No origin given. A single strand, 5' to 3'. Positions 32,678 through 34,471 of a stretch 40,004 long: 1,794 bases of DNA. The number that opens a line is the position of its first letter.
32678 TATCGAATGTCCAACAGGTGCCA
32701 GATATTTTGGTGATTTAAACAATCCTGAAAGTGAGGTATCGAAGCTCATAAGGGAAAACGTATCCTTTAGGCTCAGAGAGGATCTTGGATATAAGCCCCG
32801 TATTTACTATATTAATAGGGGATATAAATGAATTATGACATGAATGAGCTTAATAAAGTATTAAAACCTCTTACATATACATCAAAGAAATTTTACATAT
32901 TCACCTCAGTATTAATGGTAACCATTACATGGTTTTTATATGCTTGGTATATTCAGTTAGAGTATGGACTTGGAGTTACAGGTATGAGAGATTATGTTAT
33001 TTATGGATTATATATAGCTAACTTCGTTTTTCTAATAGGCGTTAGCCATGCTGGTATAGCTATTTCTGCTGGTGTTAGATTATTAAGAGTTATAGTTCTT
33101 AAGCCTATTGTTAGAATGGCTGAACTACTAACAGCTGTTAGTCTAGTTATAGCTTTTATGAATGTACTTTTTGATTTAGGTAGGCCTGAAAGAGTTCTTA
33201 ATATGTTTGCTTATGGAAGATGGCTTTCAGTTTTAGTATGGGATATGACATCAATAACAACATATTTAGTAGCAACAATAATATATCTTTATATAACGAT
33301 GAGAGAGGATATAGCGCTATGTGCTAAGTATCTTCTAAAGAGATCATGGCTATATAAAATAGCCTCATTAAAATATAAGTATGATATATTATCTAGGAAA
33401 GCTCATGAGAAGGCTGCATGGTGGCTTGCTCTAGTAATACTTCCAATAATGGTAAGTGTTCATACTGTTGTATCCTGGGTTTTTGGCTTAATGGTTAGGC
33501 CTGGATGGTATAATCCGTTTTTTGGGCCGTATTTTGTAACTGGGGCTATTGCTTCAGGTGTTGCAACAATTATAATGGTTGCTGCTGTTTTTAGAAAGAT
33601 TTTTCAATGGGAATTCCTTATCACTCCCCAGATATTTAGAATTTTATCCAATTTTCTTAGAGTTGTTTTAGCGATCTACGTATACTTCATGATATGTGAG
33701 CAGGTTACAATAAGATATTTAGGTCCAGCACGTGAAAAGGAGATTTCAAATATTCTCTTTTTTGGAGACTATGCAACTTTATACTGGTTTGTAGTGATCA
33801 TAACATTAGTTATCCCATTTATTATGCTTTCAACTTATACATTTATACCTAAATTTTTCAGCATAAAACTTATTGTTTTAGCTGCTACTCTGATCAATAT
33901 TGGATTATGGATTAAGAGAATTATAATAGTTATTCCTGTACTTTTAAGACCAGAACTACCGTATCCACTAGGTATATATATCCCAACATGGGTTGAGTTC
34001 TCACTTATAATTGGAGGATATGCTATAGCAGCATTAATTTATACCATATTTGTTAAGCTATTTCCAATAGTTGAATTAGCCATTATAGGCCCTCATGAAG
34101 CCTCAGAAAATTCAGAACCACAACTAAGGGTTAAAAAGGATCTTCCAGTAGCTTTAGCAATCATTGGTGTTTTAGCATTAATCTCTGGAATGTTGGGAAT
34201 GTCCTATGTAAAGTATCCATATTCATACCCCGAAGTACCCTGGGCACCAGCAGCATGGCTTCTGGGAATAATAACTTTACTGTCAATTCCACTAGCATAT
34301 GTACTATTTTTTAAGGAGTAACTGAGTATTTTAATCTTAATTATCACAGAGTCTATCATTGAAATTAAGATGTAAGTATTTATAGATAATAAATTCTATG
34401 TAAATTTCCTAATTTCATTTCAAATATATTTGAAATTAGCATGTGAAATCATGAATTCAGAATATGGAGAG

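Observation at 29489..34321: DsrMKJOP / Hme-type membrane redox module compressed into four coupled genes, with no catalytic partner in the window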

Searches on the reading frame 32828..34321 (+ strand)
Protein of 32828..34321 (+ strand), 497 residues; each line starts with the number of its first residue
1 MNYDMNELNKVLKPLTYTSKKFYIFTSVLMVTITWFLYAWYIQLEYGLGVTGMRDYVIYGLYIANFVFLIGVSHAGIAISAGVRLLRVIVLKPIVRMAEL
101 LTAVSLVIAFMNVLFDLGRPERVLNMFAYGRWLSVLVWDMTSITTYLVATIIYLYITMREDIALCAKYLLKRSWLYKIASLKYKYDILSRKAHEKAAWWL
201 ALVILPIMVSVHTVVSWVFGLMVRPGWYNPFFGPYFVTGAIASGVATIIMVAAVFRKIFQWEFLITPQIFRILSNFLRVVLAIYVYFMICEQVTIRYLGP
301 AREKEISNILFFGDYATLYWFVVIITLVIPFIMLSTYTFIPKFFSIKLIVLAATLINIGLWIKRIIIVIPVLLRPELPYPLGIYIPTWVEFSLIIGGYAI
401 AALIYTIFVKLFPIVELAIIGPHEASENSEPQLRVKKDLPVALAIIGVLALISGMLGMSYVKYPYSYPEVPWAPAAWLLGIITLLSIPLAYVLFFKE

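Call 4: search_protein_families(library=pfam, proteins=[window:32828-34321:+], max_evalue=0.01)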
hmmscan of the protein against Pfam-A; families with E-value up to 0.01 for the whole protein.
window:32828-34321:+ (497 aa): 1 family
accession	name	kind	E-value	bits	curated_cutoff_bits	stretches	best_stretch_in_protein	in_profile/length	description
PF03916.19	NrfD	-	1.6e-30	107.2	25.8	1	50-374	2-311/313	Polysulphide reductase, NrfD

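Call 5: search_protein_families(library=ncbifam, proteins=[window:32828-34321:+], max_evalue=0.01)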
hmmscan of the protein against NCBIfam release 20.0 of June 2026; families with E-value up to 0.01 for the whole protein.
window:32828-34321:+ (497 aa): 3 families
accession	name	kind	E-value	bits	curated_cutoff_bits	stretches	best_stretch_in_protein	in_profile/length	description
NF045798.1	DsrP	equivalog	1.1e-34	120.5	350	2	15-162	5-148/346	sulfate reduction electron transfer complex DsrMKJOP subunit DsrP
NF041784.1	mnquin_red_QrcD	equivalog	6.6e-14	52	570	1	19-414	15-400/408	menaquinone reductase integral membrane subunit QrcD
NF008133.1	PRK10881.1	equivalog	7.1e-06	25.7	450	1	21-415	15-374/377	Ni/Fe-hydrogenase cytochrome b subunit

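Call 18: search_solved_structures(query=window:32828-34321:+, max_evalue=0.001)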
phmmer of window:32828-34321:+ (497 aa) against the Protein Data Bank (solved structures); distinct sequences matched with E-value up to 0.001: 4.
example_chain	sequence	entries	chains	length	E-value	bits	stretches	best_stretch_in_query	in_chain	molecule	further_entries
6f0k_C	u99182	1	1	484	4e-36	128.2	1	25-420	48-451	Polysulphide reductase NrfD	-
6btm_C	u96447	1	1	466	7.1e-34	120.8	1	19-418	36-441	Alternative Complex III subunit C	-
8k9e_C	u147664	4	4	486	1.1e-32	116.8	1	27-417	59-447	Polysulphide reductase NrfD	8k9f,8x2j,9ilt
6lod_C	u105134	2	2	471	4.6e-31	111.5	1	26-417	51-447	Polysulphide reductase NrfD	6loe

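Call 28: find_homologous_proteins(query=window:32828-34321:+, max_evalue=1e-10)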
Query window:32828-34321:+ (497 aa): 2557 proteins with E <= 1e-10 among 8000 candidates; the best 120 are listed.
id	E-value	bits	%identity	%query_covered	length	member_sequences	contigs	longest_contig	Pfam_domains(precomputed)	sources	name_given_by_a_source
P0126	2.9e-295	998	93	100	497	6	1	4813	PF03916.20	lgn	-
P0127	2.7e-294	995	93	100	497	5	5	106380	PF03916.20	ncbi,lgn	ncbi:MAG: NrfD/PsrC family molybdoenzyme membrane anchor subunit [Candidatus Methanomethylicia archa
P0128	2.1e-285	965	89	100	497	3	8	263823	PF03916.20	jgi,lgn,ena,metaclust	jgi:molybdopterin-containing oxidoreductase family membrane subunit|metaclust:\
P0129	1.6e-275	933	85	100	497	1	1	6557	PF03916.20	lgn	-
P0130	6.6e-151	522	58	84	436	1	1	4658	PF03916.20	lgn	-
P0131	2.5e-132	460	52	85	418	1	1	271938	PF03916.20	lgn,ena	-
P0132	1.1e-125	439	52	83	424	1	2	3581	PF03916.20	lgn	-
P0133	8.7e-124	432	52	83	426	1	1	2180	PF03916.20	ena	-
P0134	1.1e-119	419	49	82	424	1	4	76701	PF03916.20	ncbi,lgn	ncbi:MAG: NrfD/PsrC family molybdoenzyme membrane anchor subunit [Candidatus Geothermarchaeales arch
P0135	1.4e-119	418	50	84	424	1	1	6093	PF03916.20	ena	-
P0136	2.8e-117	411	48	86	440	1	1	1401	PF03916.20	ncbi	-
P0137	3.8e-117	410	48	84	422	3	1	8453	PF03916.20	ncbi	-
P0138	1.5e-114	402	49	83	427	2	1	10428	PF03916.20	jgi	jgi:molybdopterin-containing oxidoreductase family membrane subunit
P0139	6.5e-114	400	47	83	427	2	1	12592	PF03916.20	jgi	-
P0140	8.5e-114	399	47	83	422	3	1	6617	PF03916.20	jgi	-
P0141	2.7e-113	398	46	83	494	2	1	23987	PF03916.20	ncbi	-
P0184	1.2e-101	359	40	97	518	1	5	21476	PF03916.20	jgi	-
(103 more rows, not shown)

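Call 30: find_encoding_contigs(protein=P0131, flank=8000, max_places=1)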
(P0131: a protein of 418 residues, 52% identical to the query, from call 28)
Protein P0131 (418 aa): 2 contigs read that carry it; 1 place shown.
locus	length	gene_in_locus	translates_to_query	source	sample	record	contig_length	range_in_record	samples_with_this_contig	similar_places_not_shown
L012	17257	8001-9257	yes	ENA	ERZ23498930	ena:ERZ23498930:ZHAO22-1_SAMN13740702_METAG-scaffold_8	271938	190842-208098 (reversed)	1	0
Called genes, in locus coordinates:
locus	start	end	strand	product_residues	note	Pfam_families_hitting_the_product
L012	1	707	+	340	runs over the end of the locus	PF03916:NrfD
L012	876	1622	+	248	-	PF13187:Fer4_9 (faint), PF12797:Fer4_2 (faint), PF13237:Fer4_10 (faint), PF00037:Fer4 (faint), PF12837:Fer4_6 (faint), PF12838:Fer4_7 (weak), PF13183:Fer4_8 (faint), PF13247:Fer4_11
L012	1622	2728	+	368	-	PF03916:NrfD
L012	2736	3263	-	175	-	PF14537:Cytochrom_c3_2 (faint)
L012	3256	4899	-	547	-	PF14697:Fer4_21 (weak), PF12838:Fer4_7 (weak), PF13187:Fer4_9 (weak), PF02662:FlpD, PF00037:Fer4 (weak), PF12838:Fer4_7, PF13187:Fer4_9, PF13237:Fer4_10 (weak), +5 more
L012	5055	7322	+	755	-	PF04879:Molybdop_Fe4S4, PF00384:Molybdopterin, PF01568:Molydop_binding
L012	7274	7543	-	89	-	-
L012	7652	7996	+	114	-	PF13247:Fer4_11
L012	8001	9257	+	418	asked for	PF03916:NrfD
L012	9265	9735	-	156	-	-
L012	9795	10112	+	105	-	PF02416:TatA_B_E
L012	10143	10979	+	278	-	PF00902:TatC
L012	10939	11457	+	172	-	PF01750:HycI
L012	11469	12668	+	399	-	PF01058:Oxidored_q6, PF14720:NiFe_hyd_SSU_C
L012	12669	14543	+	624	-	PF00374:NiFeSe_Hases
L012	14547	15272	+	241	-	PF13183:Fer4_8 (faint), PF13534:Fer4_17 (faint), PF12838:Fer4_7 (weak), PF13237:Fer4_10 (weak), PF13247:Fer4_11, PF12838:Fer4_7 (weak), PF13187:Fer4_9 (weak), PF12797:Fer4_2 (weak), +4 more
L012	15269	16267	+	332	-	PF03916:NrfD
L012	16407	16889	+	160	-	PF01750:HycI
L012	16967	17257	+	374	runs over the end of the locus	PF01058:Oxidored_q6, PF14720:NiFe_hyd_SSU_C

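Call 31: find_encoding_contigs(protein=P0134, flank=8000, max_places=1)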
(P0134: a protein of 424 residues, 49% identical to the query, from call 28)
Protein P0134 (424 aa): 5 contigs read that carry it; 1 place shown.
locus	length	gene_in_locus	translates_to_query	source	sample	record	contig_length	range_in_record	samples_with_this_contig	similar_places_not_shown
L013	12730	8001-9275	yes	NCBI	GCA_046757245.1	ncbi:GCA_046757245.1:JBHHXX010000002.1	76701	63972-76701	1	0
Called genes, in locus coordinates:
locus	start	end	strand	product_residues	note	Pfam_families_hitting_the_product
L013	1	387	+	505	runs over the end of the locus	-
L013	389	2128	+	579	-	-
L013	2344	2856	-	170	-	PF00252:Ribosomal_L16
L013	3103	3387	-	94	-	PF02416:TatA_B_E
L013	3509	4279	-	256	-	PF00902:TatC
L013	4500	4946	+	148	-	-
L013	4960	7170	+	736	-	PF10518:TAT_signal, PF04879:Molybdop_Fe4S4, PF00384:Molybdopterin, PF01568:Molydop_binding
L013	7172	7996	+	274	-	PF12838:Fer4_7 (faint), PF13183:Fer4_8 (faint), PF13187:Fer4_9 (faint), PF13237:Fer4_10 (weak), PF13247:Fer4_11 (weak), PF00037:Fer4 (weak), PF12797:Fer4_2 (weak), PF12837:Fer4_6 (weak)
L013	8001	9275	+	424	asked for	PF03916:NrfD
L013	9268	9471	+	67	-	-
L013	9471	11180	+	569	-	PF00890:FAD_binding_2, PF07992:Pyr_redox_2 (faint), PF02910:Succ_DH_flav_C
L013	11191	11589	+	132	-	PF01127:Sdh_cyt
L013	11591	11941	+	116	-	-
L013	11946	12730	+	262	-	PF13085:Fer2_3, PF12838:Fer4_7 (faint), PF13183:Fer4_8, PF13237:Fer4_10, PF13534:Fer4_17 (weak)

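Call 32: find_encoding_contigs(protein=P0130, flank=8000, max_places=1)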
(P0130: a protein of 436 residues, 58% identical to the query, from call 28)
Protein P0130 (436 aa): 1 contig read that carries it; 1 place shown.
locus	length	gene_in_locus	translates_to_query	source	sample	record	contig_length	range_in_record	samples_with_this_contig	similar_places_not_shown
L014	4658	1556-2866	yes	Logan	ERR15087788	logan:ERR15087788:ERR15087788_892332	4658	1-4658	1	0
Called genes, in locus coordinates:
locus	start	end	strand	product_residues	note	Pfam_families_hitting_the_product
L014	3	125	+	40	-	?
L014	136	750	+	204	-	PF14522:Cytochrome_C7 (faint), PF22678:Cytochrom_c_NrfB-like (faint), PF09699:Paired_CXXCH_1 (faint), PF14537:Cytochrom_c3_2 (faint), PF22113:Mtrc-MtrF_II-IV_dom (faint)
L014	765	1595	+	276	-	PF12838:Fer4_7 (weak), PF13187:Fer4_9 (weak), PF13187:Fer4_9 (weak), PF13237:Fer4_10 (weak), PF13247:Fer4_11, PF00037:Fer4 (weak), PF12797:Fer4_2 (weak), PF13247:Fer4_11, +7 more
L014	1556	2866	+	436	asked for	PF03916:NrfD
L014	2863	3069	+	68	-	-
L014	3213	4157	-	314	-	PF01656:CbiA, PF02374:ArsA_ATPase, PF10609:ParA (weak), PF13614:AAA_31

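Call 50: search_protein_families(library=ncbifam, proteins=[L014:136-750:+], max_evalue=10)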
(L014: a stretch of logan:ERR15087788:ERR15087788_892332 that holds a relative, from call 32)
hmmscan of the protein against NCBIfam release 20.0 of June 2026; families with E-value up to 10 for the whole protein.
L014:136-750:+ (204 aa): 21 families
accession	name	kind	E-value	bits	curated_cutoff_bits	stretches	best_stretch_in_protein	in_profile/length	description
TIGR03508.1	decahem_SO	subfamily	1.7e-07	31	192.2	1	65-158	63-154/258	DmsE family decaheme c-type cytochrome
TIGR03153.1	cytochr_NrfH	equivalog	4.4e-05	23.6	134.2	2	114-158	21-63/138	cytochrome c nitrite reductase small subunit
NF041028.1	decahem_GSU2203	exception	6.2e-05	22.4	325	1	69-166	98-195/317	GSU2203 family decaheme c-type cytochrome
TIGR03507.1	decahem_SO1788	subfamily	0.00072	18.1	209.3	2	96-158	245-306/672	OmcA/MtrC family decaheme c-type cytochrome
NF047727.1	4hemeCytCCctA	equivalog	0.00085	19.4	180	2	121-162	57-95/109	tetraheme c-type cytochrome CctA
TIGR01905.1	paired_CXXCH_1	subfamily_domain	0.0021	17.9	25.2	2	149-158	8-17/41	doubled CXXCH domain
NF045713.1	CxxCH_16_HmcA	equivalog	0.0034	16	400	2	64-104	103-142/541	sulfate respiration complex hexadecaheme cytochrome HmcA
NF041762.1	diheme_GEGP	equivalog_domain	0.028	13.6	300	1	63-104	17-58/359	GEGP motif-containing diheme protein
TIGR03146.1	cyt_nit_nrfB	equivalog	0.029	14.7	166.6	2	59-130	71-143/145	cytochrome c nitrite reductase pentaheme subunit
NF008339.0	PRK11125.1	equivalog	0.085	11.5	595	2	66-133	159-225/487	ammonia-forming cytochrome c nitrite reductase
NF008659.0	PRK11659.1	equivalog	0.093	12.4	184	1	67-133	105-172/188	cytochrome c nitrite reductase pentaheme subunit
TIGR02161.1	napC_nirT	subfamily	0.094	12.6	310.6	1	120-158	44-86/185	periplasmic nitrate (or nitrite) reductase c-type cytochrome, NapC/NirT family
NF040886.1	cyt_C_like_Sec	equivalog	0.1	11.1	250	2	121-141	45-65/423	multiheme c-type cytochrome (seleno)protein ExtKL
NF045722.1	c3_cytochr_TmcA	equivalog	0.3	11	114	1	71-154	56-124/125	acidic tetraheme cytochrome c3 TmcA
NF043010.1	Cyt554_Nsmonas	equivalog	0.51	9.7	400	1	105-141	13-51/238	cytochrome c-550 CycA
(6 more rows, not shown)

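Call 58: search_protein_families(library=ncbifam, proteins=[L014:747-1595:+, L013:7172-7996:+, L014:1556-2866:+, L013:8001-9275:+, L012:8001-9257:+], max_evalue=1e-20)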
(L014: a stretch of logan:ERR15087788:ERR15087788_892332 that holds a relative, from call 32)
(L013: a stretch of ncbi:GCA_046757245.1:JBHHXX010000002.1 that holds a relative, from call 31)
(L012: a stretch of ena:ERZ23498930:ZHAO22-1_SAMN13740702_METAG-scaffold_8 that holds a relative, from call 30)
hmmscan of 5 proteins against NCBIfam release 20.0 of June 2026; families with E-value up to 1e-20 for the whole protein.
L014:747-1595:+ (282 aa): 12 families
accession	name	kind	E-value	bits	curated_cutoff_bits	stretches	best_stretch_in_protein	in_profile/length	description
NF045797.1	DsrO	equivalog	1.4e-63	214.5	200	1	51-273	36-234/235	sulfate reduction electron transfer complex DsrMKJOP subunit DsrO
NF041715.1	arsenate_red_ArrB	equivalog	4.8e-47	160.5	450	0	192-274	144-226/233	arsenate respiratory reductase iron-sulfur subunit ArrB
NF041782.1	mnquin_red_QrcC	equivalog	6.9e-47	160.1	400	1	59-222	1-158/239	menaquinone reductase iron-sulfur cluster-binding subunit QrcC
NF011569.0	PRK14993.1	equivalog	1.6e-42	145.7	416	1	131-273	95-222/244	tetrathionate reductase subunit TtrB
TIGR03149.1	cyt_nit_nrfC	equivalog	4.2e-41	140.7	377.6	1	53-274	33-217/225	cytochrome c nitrite reductase Fe-S protein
NF008134.0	PRK10882.1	equivalog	7e-34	117.3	263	1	59-257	39-224/329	hydrogenase 2 operon protein HybA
TIGR02951.1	DMSO_dmsB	equivalog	3.7e-32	111.6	214.1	1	59-189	2-118/161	DMSO/selenate family reductase complex B subunit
NF045715.1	sulf_resp_HmcB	equivalog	1.1e-29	103.6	420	1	59-243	37-200/307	sulfate respiration complex iron-sulfur protein HmcB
TIGR03478.1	DMSO_red_II_bet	subfamily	1.8e-28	99.4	480.7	1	123-274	118-254/321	DMSO reductase family type II enzyme, iron-sulfur subunit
TIGR01582.1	FDH-beta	equivalog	5.4e-28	97.9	334.7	1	54-254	17-195/283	formate dehydrogenase subunit beta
NF042979.1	EthbenzDh_ebdB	equivalog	4.1e-25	88.4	740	1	130-274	147-276/354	ethylbenzene dehydrogenase subunit beta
NF038355.1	FDH3_beta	equivalog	2.8e-22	79.6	240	0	128-241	46-164/180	formate dehydrogenase FDH3 subunit beta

L013:7172-7996:+ (274 aa): 6 families
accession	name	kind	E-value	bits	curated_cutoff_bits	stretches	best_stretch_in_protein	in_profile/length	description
NF041782.1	mnquin_red_QrcC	equivalog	1.1e-55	188.8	400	1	4-167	1-161/239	menaquinone reductase iron-sulfur cluster-binding subunit QrcC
NF045797.1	DsrO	equivalog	2.6e-43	148.1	200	1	2-118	42-157/235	sulfate reduction electron transfer complex DsrMKJOP subunit DsrO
NF011569.0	PRK14993.1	equivalog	2.4e-35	122.1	416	1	3-113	43-149/244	tetrathionate reductase subunit TtrB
NF041715.1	arsenate_red_ArrB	equivalog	6.2e-31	107.7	450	0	3-110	2-103/233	arsenate respiratory reductase iron-sulfur subunit ArrB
TIGR03149.1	cyt_nit_nrfC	equivalog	1e-25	90.4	377.6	0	2-114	37-145/225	cytochrome c nitrite reductase Fe-S protein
NF038355.1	FDH3_beta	equivalog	1.3e-21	77.5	240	0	7-114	6-104/180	formate dehydrogenase FDH3 subunit beta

L014:1556-2866:+ (436 aa): 1 family
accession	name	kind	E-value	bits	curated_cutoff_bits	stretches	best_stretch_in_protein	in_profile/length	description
NF045798.1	DsrP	equivalog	5.9e-38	131.2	350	1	26-171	7-146/346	sulfate reduction electron transfer complex DsrMKJOP subunit DsrP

L013:8001-9275:+ (424 aa): 1 family
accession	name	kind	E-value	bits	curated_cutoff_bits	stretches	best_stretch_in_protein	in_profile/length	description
NF045798.1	DsrP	equivalog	5e-39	134.7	350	1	11-159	3-147/346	sulfate reduction electron transfer complex DsrMKJOP subunit DsrP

L012:8001-9257:+ (418 aa): 1 family
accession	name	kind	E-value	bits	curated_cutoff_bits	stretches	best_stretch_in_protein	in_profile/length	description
NF045798.1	DsrP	equivalog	4.7e-34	118.4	350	1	11-152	5-142/346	sulfate reduction electron transfer complex DsrMKJOP subunit DsrP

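Call 60: find_encoding_contigs(protein=P0184, flank=9000, max_places=2)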
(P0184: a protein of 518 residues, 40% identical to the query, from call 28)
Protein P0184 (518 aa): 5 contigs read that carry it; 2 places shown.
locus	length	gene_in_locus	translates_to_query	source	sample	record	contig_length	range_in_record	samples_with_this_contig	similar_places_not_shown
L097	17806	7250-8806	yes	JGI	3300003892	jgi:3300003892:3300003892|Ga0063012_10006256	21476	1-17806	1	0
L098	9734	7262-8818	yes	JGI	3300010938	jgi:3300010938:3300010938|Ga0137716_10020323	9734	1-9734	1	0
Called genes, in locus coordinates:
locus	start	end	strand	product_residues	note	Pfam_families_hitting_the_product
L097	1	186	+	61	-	?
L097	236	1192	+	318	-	-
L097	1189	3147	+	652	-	PF00672:HAMP, PF13185:GAF_2, PF01590:GAF, PF13492:GAF_3 (weak), PF07730:HisKA_3, PF13581:HATPase_c_2 (weak), PF02518:HATPase_c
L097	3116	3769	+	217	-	PF00072:Response_reg, PF13518:HTH_28 (faint), PF08281:Sigma70_r4_2, PF00196:GerE, PF13384:HTH_23 (weak)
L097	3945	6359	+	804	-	PF04879:Molybdop_Fe4S4, PF00384:Molybdopterin, PF01568:Molydop_binding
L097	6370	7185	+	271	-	PF00037:Fer4 (faint), PF12797:Fer4_2 (faint), PF12838:Fer4_7 (faint), PF13183:Fer4_8 (faint), PF13237:Fer4_10 (faint), PF13247:Fer4_11, PF13187:Fer4_9 (weak)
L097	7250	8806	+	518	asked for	PF03916:NrfD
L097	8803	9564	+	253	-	PF02613:Nitrate_red_del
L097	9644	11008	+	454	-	PF13454:NAD_binding_9 (faint)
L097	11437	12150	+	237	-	PF02663:FmdE, PF01258:zf-dskA_traR (weak)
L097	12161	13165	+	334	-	PF04055:Radical_SAM, PF06463:Mob_synth_C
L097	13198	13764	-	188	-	PF05724:TPMT (faint), PF03848:TehB, PF13489:Methyltransf_23, PF05175:MTS, PF13847:Methyltransf_31, PF08241:Methyltransf_11, PF08242:Methyltransf_12, PF13649:Methyltransf_25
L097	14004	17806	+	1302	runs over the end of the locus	PF04563:RNA_pol_Rpb2_1, PF04561:RNA_pol_Rpb2_2, PF04565:RNA_pol_Rpb2_3, PF10385:RNA_pol_Rpb2_45, PF00562:RNA_pol_Rpb2_6, PF04560:RNA_pol_Rpb2_7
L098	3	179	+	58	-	?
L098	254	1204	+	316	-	PF12974:Phosphonate-bd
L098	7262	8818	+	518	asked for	PF03916:NrfD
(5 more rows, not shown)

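Call 61: find_encoding_contigs(protein=P0141, flank=9000, max_places=1)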
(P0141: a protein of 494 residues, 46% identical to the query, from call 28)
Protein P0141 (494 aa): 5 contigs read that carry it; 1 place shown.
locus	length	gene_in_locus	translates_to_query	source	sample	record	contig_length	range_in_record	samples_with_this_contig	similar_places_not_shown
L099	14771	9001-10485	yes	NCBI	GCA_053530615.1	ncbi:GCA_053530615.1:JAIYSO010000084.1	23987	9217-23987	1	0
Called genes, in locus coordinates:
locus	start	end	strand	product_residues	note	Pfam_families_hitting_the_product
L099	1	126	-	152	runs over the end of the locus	PF00582:Usp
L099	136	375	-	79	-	-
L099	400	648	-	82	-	PF01206:TusA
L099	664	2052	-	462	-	PF04143:Sulf_transp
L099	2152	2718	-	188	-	PF13404:HTH_AsnC-type, PF01037:AsnC_trans_reg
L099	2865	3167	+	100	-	-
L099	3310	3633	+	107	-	-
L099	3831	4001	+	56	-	-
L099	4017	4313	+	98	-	PF04077:DsrH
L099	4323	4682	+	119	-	PF02635:DsrE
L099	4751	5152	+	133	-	PF02635:DsrE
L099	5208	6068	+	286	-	PF02665:Nitrate_red_gam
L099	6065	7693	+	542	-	PF13183:Fer4_8, PF13534:Fer4_17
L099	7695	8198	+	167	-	-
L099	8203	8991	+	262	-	PF13237:Fer4_10 (faint), PF13484:Fer4_16 (faint), PF13247:Fer4_11, PF12797:Fer4_2 (weak), PF00037:Fer4, PF12837:Fer4_6, PF12838:Fer4_7 (weak), PF13247:Fer4_11, +1 more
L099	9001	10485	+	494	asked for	PF03916:NrfD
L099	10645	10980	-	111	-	PF04358:DsrC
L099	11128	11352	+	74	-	-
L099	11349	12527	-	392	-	PF01266:DAO, PF01494:FAD_binding_3, PF05834:Lycopene_cycl, PF07992:Pyr_redox_2, PF12831:FAD_oxidored, PF13450:NAD_binding_8, PF04820:Trp_halogenase, PF22578:GGR_cat, +5 more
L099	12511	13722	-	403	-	PF27218:MJ0043_C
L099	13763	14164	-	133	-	-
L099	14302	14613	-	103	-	-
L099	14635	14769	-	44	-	?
